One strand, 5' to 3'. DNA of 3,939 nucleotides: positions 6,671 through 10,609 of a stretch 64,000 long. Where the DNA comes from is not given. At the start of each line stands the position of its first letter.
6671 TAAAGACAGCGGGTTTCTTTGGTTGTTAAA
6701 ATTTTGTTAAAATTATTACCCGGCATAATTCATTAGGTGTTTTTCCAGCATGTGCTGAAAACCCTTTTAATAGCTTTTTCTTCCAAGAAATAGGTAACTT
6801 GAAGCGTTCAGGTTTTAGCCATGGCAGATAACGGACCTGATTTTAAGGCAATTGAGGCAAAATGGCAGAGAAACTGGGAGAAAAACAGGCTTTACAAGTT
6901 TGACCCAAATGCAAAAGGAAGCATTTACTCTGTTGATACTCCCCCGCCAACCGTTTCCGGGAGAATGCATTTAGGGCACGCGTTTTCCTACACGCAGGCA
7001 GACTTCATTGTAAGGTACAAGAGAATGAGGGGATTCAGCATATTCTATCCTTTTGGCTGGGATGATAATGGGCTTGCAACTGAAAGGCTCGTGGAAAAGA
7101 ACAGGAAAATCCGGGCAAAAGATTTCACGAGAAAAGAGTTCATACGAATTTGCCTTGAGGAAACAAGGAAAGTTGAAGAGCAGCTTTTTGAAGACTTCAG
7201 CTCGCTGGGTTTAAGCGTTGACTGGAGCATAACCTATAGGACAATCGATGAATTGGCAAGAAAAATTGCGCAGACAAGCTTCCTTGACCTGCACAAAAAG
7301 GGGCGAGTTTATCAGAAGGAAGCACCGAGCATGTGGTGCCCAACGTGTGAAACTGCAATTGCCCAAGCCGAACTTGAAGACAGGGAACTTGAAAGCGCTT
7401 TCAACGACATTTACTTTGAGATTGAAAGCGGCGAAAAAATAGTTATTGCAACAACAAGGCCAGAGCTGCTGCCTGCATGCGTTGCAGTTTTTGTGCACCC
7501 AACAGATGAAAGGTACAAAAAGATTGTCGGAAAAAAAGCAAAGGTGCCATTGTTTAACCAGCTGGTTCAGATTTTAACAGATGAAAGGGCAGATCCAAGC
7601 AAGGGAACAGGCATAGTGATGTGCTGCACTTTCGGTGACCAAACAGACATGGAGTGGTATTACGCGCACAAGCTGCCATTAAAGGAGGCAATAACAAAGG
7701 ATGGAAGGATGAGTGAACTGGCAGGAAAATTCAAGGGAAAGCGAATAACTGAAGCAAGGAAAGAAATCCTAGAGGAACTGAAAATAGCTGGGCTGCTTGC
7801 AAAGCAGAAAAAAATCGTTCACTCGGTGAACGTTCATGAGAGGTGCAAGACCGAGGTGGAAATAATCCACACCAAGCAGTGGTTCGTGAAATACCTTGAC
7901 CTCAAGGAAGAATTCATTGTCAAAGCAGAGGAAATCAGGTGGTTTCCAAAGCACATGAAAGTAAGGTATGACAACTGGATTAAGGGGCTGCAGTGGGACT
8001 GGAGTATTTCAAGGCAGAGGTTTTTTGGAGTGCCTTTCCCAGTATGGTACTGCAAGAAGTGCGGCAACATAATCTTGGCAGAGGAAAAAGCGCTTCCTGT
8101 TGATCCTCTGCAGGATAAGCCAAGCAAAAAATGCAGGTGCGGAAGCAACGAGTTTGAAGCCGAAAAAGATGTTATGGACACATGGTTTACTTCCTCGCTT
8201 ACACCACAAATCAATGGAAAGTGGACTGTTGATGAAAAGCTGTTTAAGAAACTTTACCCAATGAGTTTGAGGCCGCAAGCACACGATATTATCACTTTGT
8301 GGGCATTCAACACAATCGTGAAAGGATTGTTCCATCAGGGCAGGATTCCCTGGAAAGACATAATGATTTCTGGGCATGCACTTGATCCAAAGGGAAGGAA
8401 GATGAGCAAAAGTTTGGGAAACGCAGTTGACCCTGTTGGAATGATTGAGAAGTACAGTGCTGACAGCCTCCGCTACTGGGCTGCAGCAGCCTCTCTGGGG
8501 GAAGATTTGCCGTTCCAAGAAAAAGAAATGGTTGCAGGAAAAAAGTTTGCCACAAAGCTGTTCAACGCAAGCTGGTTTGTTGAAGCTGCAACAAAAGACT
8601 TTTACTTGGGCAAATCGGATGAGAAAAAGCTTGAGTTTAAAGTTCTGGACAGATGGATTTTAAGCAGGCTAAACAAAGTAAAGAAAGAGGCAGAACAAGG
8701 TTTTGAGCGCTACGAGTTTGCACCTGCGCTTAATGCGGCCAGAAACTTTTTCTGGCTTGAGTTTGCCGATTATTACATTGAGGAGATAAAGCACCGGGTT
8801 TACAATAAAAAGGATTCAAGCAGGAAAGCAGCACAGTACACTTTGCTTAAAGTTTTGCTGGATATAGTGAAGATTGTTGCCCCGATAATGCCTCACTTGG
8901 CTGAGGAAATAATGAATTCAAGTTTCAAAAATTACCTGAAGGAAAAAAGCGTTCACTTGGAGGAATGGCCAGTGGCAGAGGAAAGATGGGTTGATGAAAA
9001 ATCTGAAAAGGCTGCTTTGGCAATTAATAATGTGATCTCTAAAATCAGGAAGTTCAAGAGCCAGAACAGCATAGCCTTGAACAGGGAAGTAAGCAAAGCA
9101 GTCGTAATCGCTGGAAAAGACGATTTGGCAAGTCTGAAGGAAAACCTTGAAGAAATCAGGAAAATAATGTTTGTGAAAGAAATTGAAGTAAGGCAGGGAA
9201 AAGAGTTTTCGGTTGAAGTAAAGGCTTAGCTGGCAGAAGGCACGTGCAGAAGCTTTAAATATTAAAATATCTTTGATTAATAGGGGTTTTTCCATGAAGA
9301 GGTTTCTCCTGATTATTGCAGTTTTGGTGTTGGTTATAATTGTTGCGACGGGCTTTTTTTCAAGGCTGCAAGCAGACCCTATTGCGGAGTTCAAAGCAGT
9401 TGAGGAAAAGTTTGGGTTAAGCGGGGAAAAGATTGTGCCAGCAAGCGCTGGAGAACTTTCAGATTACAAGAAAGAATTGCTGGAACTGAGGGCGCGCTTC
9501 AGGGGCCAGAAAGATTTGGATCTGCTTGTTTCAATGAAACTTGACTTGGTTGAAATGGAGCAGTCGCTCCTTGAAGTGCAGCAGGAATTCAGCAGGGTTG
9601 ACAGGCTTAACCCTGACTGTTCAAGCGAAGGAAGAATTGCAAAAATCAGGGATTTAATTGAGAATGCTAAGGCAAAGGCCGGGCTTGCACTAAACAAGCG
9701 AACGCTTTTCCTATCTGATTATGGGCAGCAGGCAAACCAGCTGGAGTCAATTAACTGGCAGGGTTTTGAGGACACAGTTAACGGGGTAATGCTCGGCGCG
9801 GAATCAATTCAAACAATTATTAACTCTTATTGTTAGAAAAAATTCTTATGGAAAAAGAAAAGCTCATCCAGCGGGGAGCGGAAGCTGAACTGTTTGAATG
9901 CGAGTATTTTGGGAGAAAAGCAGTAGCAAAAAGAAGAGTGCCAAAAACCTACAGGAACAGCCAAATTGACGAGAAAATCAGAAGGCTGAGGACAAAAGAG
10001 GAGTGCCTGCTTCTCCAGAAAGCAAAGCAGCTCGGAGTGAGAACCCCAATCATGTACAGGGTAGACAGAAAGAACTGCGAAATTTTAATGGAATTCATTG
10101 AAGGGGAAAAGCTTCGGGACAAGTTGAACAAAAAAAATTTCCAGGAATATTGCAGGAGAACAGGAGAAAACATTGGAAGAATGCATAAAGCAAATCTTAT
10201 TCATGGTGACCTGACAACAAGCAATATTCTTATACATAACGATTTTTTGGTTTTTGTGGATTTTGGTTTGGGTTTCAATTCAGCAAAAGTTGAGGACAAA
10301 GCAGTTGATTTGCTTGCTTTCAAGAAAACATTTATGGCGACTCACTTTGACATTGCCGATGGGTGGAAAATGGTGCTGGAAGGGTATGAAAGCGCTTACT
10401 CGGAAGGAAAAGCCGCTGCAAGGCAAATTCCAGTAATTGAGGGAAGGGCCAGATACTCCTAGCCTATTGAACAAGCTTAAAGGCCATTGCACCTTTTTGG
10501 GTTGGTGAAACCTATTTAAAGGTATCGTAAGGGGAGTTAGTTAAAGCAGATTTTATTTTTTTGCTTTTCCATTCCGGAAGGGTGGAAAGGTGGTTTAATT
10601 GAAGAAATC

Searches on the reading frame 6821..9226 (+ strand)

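Call 79: search_protein_families(library=pfam, proteins=[window:6821-9226:+], max_evalue=0.001)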
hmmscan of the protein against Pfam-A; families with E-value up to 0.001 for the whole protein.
window:6821-9226:+ (802 aa): 5 families
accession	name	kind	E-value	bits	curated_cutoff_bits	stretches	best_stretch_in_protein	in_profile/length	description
PF00133.28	tRNA-synt_1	-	1.4e-90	304.5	22.7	1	15-564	2-412/414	tRNA synthetases class I (I, L, M and V)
PF08264.19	Anticodon_1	-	1.4e-38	132.6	25.1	1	610-759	1-146/148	Anticodon-binding domain of tRNA ligase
PF09334.17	tRNA-synt_1g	-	2.8e-25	89.3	20.1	2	38-184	3-134/391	tRNA synthetases class I (M)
PF01406.26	tRNA-synt_1e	-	1.8e-07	31.2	27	1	521-572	247-298/301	tRNA synthetases class I (C) catalytic domain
PF20097.4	DUF6487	-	0.00025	21.8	24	0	369-419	16-63/67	Domain of unknown function (DUF6487)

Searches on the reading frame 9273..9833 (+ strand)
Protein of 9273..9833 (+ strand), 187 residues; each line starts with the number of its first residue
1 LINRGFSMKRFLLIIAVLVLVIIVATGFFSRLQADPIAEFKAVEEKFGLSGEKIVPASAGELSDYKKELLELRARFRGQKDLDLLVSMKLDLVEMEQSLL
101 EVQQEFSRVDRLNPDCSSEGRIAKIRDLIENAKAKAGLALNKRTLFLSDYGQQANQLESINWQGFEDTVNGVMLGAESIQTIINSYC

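Call 8: search_protein_families(library=ncbifam, proteins=[window:9273-9833:+], max_evalue=1)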
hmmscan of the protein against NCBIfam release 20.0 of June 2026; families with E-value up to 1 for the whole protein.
window:9273-9833:+ (187 aa): 1 family
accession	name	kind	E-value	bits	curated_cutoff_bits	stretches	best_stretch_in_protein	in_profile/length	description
TIGR04527.1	mycoplas_twoTM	subfamily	0.59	9.8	125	0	8-40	9-41/248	MG_279/MG_280 family protein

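Call 79: search_protein_families(library=pfam, proteins=[window:9273-9833:+], max_evalue=0.001)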
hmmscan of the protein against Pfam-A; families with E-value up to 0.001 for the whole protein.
window:9273-9833:+ (187 aa): 0 families

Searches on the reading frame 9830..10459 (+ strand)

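Call 79: search_protein_families(library=pfam, proteins=[window:9830-10459:+], max_evalue=0.001)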
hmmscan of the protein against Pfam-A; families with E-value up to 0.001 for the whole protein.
window:9830-10459:+ (210 aa): 6 families
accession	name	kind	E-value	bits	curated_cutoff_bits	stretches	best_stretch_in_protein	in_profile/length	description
PF01163.29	RIO1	-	7.3e-11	42.5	22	1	43-146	43-149/187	RIO domain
PF00069.31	Pkinase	-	3.4e-10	40.2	31.7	1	11-152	5-149/263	Protein kinase domain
PF06293.20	Kdo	-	4.4e-09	36.5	21.3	1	25-186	29-207/207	Lipopolysaccharide kinase (Kdo/WaaP) family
PF07714.23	PK_Tyr_Ser-Thr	-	1.2e-07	31.7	23.1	1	9-151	3-152/258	Protein tyrosine and serine/threonine kinase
PF01636.29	APH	-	4.2e-06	27.1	23.2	0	123-147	170-196/239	Phosphotransferase enzyme family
PF03109.22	ABC1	-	0.00092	18.9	22.9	0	70-149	130-215/244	ABC1 atypical kinase-like domain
